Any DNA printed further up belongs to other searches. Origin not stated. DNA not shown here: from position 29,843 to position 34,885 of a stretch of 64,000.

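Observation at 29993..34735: Giant secreted protein built from a duplicated unrecognised domain plus degenerate FGE/C-type-lectin-like modules (protein A)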

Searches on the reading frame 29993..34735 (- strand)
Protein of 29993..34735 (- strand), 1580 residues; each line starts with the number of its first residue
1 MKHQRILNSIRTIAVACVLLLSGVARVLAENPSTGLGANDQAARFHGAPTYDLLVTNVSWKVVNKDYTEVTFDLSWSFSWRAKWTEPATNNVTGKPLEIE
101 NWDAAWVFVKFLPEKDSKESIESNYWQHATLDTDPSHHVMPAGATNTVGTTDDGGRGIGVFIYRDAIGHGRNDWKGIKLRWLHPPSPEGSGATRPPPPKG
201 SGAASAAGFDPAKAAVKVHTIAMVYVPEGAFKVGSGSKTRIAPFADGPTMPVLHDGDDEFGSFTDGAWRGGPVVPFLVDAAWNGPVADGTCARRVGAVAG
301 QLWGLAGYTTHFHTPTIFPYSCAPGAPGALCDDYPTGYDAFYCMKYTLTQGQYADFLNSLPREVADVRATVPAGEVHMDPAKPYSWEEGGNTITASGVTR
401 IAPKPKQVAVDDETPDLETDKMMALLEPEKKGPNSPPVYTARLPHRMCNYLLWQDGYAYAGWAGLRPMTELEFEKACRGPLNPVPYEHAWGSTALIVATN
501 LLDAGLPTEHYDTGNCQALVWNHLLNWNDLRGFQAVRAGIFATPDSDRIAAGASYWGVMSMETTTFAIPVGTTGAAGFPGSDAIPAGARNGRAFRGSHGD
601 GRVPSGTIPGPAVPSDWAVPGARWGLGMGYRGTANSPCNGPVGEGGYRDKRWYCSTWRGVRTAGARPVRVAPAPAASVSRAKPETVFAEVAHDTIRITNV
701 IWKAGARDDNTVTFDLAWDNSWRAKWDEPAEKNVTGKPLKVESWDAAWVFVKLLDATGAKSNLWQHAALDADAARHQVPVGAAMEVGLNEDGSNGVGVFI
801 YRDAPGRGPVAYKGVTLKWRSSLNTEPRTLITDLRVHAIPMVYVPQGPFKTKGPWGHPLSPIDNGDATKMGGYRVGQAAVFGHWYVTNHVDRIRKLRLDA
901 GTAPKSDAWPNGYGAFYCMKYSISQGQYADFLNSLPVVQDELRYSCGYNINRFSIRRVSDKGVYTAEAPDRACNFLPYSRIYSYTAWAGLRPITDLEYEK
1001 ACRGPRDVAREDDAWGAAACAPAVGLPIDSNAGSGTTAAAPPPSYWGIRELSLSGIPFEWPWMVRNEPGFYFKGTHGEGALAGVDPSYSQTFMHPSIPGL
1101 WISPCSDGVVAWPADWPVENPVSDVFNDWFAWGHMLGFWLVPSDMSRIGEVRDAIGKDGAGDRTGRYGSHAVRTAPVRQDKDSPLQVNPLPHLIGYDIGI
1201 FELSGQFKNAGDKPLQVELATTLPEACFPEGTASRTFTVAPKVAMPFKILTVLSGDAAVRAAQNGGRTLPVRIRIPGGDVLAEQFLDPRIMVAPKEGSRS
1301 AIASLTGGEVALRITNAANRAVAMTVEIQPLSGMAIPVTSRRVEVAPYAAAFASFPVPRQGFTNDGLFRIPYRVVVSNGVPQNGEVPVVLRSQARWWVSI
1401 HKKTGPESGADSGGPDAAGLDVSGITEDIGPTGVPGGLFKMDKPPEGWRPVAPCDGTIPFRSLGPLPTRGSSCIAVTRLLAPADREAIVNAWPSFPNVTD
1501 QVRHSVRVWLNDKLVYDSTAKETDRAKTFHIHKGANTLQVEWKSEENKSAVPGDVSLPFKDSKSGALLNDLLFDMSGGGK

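Call 5: search_protein_families(library=pfam, proteins=[window:29993-34735:-], max_evalue=1)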
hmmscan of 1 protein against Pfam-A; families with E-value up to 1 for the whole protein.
window:29993-34735:- (1580 aa): 1 family
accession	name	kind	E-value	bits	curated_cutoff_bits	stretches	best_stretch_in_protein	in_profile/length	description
PF03781.23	FGE-sulfatase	-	9.8e-12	45.5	23.3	2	339-481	35-126/255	Sulfatase-modifying factor enzyme 1-like domain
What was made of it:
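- On FGE-sulfatase superfamily (Pfam PF03781 fold): Whole protein 45.5 bits against a 23.3-bit cut-off, two stretches (call 5).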

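Call 6: search_protein_families(library=ncbifam, proteins=[window:29993-34735:-], max_evalue=1)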
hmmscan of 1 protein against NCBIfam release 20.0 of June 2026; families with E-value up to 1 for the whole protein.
window:29993-34735:- (1580 aa): 1 family
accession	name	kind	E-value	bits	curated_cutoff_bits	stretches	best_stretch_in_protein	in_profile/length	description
TIGR03440.2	egtB_TIGR03440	equivalog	0.11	11.5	360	0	453-479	281-307/413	ergothioneine biosynthesis protein EgtB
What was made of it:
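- On EgtB/OvoA/SenA sulfoxide synthases: TIGR03440 scores 11.5 bits against a 360-bit cut-off (call 6).
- PVC bacteria lack T9SS, and A itself gives no GldK, GldJ or PorK match (call 6). The EgtB and SenA NCBIfam scores are far below cut-off (11.5 bits against 360; call 6).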

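Call 11: search_solved_structures(query=window:29993-34735:-, max_evalue=1)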
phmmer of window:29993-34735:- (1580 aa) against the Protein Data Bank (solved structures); distinct sequences matched with E-value up to 1: 8.
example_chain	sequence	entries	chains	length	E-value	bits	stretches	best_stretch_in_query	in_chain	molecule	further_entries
2aft_X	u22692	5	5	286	0.0015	19.2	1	434-483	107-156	Sulfatase modifying factor 1 | Sulfatase-modifying factor 1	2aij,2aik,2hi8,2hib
2aii_X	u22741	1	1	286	0.0015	19.2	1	434-483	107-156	Sulfatase modifying factor 1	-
2afy_X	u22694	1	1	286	0.0015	19.2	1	434-483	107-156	Sulfatase modifying factor 1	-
1y1e_X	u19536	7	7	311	0.0018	18.9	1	434-483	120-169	C-alpha-formyglycine-generating enzyme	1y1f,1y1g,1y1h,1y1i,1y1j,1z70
8aru_A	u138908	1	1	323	0.0018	18.9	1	434-483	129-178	Formylglycine-generating enzyme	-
31dc_A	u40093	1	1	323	0.0019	18.8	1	434-483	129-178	Formylglycine-generating enzyme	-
5ssy_A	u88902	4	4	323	0.0019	18.8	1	434-483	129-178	Formylglycine-generating enzyme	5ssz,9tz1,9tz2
5ssx_A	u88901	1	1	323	0.0019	18.8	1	434-483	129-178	Formylglycine-generating enzyme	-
